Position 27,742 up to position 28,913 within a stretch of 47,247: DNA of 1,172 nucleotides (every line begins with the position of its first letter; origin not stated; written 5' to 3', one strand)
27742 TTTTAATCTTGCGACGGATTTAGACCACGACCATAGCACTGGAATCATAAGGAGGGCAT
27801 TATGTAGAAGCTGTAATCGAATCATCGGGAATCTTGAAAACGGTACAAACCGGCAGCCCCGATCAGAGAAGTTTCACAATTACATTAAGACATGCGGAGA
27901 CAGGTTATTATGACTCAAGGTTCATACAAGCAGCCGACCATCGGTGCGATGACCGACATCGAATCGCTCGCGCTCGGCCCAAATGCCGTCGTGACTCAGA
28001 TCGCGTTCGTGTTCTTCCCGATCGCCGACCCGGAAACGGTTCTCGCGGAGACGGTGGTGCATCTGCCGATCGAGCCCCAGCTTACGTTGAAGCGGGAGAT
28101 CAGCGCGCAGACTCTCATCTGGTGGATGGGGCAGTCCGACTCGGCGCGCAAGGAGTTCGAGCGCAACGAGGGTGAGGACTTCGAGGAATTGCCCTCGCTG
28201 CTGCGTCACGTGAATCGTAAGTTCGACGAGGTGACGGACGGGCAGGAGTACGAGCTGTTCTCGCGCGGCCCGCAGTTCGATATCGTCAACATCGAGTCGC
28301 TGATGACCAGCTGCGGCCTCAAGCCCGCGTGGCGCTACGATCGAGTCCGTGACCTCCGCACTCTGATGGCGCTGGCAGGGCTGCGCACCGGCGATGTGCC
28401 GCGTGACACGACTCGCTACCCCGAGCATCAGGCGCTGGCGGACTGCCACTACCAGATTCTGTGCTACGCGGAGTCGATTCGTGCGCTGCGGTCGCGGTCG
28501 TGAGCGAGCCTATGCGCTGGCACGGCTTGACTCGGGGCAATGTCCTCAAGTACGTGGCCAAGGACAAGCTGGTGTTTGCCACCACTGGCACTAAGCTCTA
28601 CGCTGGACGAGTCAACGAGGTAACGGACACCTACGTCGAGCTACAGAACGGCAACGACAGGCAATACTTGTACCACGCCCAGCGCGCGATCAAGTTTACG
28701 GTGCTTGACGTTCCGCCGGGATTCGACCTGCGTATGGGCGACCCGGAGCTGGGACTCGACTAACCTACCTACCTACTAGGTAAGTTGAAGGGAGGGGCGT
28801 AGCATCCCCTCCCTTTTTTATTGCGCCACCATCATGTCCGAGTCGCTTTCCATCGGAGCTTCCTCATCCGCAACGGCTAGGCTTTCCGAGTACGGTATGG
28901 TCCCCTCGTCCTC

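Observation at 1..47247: Genome-wide several-fold excess of the palindrome GANTC, in coding and non-coding DNA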

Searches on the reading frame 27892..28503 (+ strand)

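Call 10: search_protein_families(library=pfam, proteins=[window:27892-28503:+], max_evalue=0.01)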
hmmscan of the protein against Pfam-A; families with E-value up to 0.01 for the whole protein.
window:27892-28503:+ (203 aa): 2 families
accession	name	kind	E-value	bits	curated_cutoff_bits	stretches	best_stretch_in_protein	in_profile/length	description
PF16473.11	Rv2179c-like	-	1.7e-24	86.9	27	1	19-193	3-174/177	3'-5' exoribonuclease Rv2179c-like domain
PF14800.11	DUF4481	-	0.0029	17.5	25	1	34-127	156-246/293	Domain of unknown function (DUF4481)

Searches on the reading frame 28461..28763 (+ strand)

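Call 91: search_protein_families(library=pfam, proteins=[window:28461-28763:+], max_evalue=0.05)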
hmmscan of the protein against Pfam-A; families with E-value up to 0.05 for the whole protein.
window:28461-28763:+ (100 aa): 1 family
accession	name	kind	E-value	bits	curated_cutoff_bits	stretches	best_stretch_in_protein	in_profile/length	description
PF21838.2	DUF6897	-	0.021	14.9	23.9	0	37-69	14-46/58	Domain of unknown function (DUF6897)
